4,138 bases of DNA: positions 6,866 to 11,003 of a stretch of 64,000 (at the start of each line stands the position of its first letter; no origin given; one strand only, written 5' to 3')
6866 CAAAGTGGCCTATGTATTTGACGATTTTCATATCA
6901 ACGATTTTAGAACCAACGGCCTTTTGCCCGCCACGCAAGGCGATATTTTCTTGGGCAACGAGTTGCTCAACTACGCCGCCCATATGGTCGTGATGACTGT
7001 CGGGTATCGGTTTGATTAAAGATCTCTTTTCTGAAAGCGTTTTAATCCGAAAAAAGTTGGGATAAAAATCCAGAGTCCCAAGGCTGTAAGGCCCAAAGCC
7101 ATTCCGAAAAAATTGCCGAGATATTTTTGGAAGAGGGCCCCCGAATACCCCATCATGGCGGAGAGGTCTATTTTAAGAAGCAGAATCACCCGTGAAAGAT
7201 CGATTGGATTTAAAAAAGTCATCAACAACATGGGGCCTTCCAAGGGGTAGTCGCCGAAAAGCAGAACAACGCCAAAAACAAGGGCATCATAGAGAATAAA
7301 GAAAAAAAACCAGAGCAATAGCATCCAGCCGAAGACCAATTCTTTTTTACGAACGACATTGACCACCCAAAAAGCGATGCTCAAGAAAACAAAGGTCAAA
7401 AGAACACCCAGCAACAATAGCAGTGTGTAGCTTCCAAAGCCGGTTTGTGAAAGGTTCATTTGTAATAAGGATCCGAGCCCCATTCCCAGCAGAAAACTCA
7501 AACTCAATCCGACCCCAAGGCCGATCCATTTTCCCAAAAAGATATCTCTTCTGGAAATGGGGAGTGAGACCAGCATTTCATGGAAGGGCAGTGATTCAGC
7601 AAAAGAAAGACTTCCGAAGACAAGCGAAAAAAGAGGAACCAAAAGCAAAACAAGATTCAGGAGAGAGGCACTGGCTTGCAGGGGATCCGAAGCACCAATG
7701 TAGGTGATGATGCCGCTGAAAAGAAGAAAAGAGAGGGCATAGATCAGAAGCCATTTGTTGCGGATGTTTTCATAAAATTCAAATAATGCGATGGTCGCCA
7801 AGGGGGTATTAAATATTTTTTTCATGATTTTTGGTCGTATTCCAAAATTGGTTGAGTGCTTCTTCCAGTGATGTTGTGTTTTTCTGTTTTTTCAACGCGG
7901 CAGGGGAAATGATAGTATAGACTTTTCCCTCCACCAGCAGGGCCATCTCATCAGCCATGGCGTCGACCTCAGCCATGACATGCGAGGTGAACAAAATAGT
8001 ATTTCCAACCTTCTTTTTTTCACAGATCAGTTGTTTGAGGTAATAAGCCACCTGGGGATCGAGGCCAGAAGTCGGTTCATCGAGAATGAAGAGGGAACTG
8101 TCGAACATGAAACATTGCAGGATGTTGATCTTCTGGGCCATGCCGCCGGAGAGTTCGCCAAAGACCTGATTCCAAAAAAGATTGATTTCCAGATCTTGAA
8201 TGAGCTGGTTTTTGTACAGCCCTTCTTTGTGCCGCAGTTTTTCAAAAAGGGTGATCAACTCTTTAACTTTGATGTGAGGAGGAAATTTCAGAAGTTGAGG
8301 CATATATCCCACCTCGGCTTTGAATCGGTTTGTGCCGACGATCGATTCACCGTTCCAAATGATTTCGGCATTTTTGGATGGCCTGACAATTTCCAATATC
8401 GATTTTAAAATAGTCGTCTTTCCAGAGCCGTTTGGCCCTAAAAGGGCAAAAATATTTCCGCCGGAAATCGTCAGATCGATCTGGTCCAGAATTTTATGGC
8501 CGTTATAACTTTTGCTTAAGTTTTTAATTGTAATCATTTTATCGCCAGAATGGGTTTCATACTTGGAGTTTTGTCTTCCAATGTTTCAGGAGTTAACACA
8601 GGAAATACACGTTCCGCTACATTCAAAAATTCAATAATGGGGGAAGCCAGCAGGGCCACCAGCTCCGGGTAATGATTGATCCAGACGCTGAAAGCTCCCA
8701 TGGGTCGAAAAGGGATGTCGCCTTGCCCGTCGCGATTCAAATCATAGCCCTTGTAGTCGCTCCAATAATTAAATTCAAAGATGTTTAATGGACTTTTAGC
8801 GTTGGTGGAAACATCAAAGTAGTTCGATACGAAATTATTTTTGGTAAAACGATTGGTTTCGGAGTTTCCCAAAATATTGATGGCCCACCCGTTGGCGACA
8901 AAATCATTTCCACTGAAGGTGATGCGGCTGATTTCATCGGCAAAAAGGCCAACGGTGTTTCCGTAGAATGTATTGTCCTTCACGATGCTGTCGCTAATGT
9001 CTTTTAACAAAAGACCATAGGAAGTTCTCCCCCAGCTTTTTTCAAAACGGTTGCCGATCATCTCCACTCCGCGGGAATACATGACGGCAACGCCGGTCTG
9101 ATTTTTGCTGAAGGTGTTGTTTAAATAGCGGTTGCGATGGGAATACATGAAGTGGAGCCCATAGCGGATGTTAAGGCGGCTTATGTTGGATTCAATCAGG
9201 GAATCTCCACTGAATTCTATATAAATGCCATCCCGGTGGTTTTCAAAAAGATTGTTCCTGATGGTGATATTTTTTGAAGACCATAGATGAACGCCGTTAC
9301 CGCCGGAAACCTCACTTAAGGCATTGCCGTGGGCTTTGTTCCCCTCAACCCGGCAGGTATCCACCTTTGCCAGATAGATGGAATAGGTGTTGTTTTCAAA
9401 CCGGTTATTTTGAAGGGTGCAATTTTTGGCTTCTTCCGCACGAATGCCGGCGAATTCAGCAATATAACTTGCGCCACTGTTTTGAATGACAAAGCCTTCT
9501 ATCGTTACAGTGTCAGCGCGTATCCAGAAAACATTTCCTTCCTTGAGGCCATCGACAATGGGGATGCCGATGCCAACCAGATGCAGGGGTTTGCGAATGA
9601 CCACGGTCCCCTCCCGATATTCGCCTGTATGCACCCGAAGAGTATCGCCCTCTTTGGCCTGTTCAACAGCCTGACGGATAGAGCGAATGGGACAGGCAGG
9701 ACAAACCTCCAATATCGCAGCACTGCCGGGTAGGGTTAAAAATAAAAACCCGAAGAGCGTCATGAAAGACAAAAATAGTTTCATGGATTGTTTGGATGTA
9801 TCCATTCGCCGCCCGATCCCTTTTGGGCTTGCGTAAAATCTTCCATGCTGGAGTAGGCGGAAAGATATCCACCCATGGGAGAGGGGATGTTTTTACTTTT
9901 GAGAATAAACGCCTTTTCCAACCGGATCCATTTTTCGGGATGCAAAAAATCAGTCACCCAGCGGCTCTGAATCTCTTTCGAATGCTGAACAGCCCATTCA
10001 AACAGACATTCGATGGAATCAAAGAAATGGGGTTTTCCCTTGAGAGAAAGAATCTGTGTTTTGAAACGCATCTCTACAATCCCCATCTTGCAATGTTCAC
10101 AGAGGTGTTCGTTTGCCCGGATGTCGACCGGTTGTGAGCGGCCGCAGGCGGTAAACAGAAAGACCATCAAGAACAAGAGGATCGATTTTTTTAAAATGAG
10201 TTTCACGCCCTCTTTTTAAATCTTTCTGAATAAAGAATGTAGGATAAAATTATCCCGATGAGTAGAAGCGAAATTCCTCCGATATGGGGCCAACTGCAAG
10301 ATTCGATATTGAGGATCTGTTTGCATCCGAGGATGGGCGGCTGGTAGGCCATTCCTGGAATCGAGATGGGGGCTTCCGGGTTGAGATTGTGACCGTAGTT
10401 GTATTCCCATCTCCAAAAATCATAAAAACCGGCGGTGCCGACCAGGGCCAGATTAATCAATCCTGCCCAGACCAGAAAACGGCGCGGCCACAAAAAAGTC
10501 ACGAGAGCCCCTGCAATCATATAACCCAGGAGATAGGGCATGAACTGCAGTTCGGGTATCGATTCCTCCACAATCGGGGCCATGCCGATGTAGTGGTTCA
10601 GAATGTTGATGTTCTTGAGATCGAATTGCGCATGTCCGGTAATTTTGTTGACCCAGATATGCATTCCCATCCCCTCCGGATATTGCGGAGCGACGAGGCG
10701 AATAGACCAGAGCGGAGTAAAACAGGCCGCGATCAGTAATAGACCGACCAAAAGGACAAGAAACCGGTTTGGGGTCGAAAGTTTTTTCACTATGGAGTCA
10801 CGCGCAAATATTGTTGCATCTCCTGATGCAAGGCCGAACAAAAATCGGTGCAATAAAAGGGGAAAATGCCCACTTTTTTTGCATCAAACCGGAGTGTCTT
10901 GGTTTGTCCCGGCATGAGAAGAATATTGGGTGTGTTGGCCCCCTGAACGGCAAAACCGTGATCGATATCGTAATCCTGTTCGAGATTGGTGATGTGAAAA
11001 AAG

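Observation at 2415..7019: Cyc2-like cytochrome-porin and an MtoAB/PioAB-type decaheme-barrel pair in tandem, abutting the N2O-reductase operon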

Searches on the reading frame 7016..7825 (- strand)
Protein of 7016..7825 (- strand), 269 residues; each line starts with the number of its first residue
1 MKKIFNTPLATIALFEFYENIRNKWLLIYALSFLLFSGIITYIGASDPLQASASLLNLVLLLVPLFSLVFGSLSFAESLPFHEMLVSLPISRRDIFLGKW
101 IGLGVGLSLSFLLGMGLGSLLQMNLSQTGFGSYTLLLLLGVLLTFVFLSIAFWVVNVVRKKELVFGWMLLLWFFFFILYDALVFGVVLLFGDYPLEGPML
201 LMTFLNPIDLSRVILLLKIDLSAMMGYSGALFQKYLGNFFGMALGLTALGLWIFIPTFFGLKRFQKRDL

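Call 23: search_protein_families(library=ncbifam, proteins=[window:7016-7825:-], max_evalue=0.00001)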
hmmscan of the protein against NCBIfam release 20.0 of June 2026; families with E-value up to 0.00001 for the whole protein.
window:7016-7825:- (269 aa): 0 families

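Call 89: search_protein_families(library=pfam, proteins=[window:7016-7825:-], max_evalue=0.01)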
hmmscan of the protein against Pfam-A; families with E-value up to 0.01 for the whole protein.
window:7016-7825:- (269 aa): 2 families
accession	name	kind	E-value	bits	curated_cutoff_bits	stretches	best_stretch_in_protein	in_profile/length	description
PF12679.13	ABC2_membrane_2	-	1.9e-17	63.8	27.2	1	11-269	2-283/283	ABC-2 family transporter protein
PF13346.12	ABC2_membrane_5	-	4.2e-05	23.6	25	1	23-181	12-163/205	ABC-2 family transporter protein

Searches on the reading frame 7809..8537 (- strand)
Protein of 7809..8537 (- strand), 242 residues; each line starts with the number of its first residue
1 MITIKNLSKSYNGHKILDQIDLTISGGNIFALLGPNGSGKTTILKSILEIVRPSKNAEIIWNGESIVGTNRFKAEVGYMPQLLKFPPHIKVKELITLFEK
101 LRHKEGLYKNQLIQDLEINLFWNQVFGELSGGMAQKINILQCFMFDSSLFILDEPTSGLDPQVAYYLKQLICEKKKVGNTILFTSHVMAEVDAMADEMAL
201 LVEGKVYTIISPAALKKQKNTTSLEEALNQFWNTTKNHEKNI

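Call 23: search_protein_families(library=ncbifam, proteins=[window:7809-8537:-], max_evalue=0.00001)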
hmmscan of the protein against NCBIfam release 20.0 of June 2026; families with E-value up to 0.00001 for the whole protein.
window:7809-8537:- (242 aa): 182 families (the best 25 are shown)
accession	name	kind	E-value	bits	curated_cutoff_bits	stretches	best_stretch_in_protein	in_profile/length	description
TIGR01188.1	drrA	subfamily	4.2e-37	128.1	312.45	1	9-226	1-222/302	daunorubicin resistance ABC transporter, ATP-binding protein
NF010060.0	PRK13537.1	equivalog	2.5e-32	112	521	1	2-215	16-233/314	nodulation factor ABC transporter ATP-binding protein NodI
TIGR03740.1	galliderm_ABC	subfamily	8.5e-32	110.6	309.75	1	3-207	2-203/223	lantibiotic protection ABC transporter ATP-binding subunit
TIGR03522.1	GldA_ABC_ATP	equivalog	1.9e-31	109.6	402.6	1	2-223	3-227/301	gliding motility-associated ABC transporter ATP-binding subunit GldA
NF033858.1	ABC2_perm_RbbA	equivalog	1.4e-30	106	1050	1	2-238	267-507/909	ribosome-associated ATPase/putative transporter RbbA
TIGR04406.1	LPS_export_lptB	equivalog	2.5e-30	105.5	240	1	2-219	2-226/239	LPS export ABC transporter ATP-binding protein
NF010059.0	PRK13536.1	equivalog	9.1e-30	103.5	549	1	2-217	44-263/342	nodulation factor ABC transporter ATP-binding protein NodI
TIGR01288.1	nodI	equivalog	1.9e-29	102.6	424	1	2-217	5-224/303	nodulation factor ABC transporter ATP-binding protein NodI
NF011967.0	PRK15439.1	equivalog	4.8e-29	101.2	586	1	2-209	12-221/510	autoinducer 2 ABC transporter ATP-binding protein LsrA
NF008409.0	PRK11231.1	equivalog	5.2e-29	101.4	375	1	2-215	3-225/255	Fe(3+) dicitrate ABC transporter ATP-binding protein FecE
TIGR03410.1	urea_trans_UrtE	equivalog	6.1e-29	101.1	285.8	1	3-218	2-222/230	urea ABC transporter ATP-binding subunit UrtE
NF047930.1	ABC_ATP_B6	equivalog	1e-28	100.2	670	1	2-238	3-246/510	putative B6 ABC transporter ATP-binding protein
TIGR00968.1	3a0106s01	subfamily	1.6e-28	99.9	342.75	1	2-222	1-225/237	sulfate ABC transporter ATP-binding protein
NF043075.1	MMSYN1_0197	equivalog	9.3e-28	97.1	550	1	1-215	2-220/341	spermidine/putrescine ABC transporter ATP-binding protein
NF040840.2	tungstate_WtpC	equivalog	6.5e-27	94.7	440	1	1-210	1-213/347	tungstate ABC transporter ATP-binding protein WtpC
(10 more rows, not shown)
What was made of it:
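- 7809..8537 (-): nosF (ABC ATPase). Call 23, plus its position in the operon.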

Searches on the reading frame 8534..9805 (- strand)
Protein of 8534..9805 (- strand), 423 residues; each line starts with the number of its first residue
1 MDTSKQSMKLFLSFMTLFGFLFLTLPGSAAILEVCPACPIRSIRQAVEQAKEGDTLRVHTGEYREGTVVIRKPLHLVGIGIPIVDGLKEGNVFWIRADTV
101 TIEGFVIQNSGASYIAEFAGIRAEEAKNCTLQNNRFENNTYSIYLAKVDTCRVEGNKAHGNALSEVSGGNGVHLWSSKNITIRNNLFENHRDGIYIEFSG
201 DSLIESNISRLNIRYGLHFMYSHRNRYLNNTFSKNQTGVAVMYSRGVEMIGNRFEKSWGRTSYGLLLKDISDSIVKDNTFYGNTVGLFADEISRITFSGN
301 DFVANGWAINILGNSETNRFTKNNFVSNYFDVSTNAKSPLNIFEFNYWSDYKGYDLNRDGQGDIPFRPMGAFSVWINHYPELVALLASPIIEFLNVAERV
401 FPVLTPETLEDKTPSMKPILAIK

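Call 23: search_protein_families(library=ncbifam, proteins=[window:8534-9805:-], max_evalue=0.00001)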
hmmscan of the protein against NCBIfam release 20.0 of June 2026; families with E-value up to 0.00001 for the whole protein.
window:8534-9805:- (423 aa): 4 families
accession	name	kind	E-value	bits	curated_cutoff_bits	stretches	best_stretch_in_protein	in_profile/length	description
TIGR04247.1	NosD_copper_fam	subfamily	3.2e-131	437.4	300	1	43-417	1-377/377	nitrous oxide reductase family maturation protein NosD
TIGR03804.1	para_beta_helix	repeat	3.6e-23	81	19.45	2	120-161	1-42/44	parallel beta-helix repeat protein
NF047854.1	LIC10774_subfam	equivalog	1.5e-07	30.7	380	0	167-244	192-275/358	LIC10774/LIC10365 family surface protein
TIGR03805.1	beta_helix_1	subfamily_domain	7.1e-07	28.6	141.5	1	44-212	2-173/314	parallel beta-helix domain-containing protein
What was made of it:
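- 8534..9805 (-): nosD. TIGR04247, 437 bits (call 23).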

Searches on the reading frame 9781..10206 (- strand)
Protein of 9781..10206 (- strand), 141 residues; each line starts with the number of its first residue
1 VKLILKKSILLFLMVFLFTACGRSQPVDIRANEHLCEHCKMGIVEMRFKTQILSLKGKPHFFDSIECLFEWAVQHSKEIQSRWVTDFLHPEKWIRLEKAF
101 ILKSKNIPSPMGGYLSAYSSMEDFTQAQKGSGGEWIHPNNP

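Call 23: search_protein_families(library=ncbifam, proteins=[window:9781-10206:-], max_evalue=0.00001)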
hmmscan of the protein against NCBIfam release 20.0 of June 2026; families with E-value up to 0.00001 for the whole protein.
window:9781-10206:- (141 aa): 0 families

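Call 89: search_protein_families(library=pfam, proteins=[window:9781-10206:-], max_evalue=0.01)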
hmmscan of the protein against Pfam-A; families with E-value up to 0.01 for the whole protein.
window:9781-10206:- (141 aa): 1 family
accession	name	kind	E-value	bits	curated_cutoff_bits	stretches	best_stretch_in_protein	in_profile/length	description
PF05573.18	NosL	-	1.7e-10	41.8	24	1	32-135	6-120/131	NosL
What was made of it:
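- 9781..10206 (-): nosL. PF05573 (call 89).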

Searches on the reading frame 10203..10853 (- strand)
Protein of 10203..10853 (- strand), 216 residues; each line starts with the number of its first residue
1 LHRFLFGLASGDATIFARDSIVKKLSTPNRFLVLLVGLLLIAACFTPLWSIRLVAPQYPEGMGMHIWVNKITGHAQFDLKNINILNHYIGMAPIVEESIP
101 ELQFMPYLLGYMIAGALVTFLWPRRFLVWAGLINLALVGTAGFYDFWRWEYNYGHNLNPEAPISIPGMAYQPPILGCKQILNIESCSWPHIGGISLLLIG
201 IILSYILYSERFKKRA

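Call 23: search_protein_families(library=ncbifam, proteins=[window:10203-10853:-], max_evalue=0.00001)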
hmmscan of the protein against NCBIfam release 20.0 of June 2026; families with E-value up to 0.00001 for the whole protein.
window:10203-10853:- (216 aa): 0 families

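Call 89: search_protein_families(library=pfam, proteins=[window:10203-10853:-], max_evalue=0.01)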
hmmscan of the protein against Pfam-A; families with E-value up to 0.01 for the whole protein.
window:10203-10853:- (216 aa): 0 families
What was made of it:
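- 10203..10853 (-): nosB-like membrane protein of clade II nos clusters, assigned by position and conservation only. No family hit (calls 23, 89).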
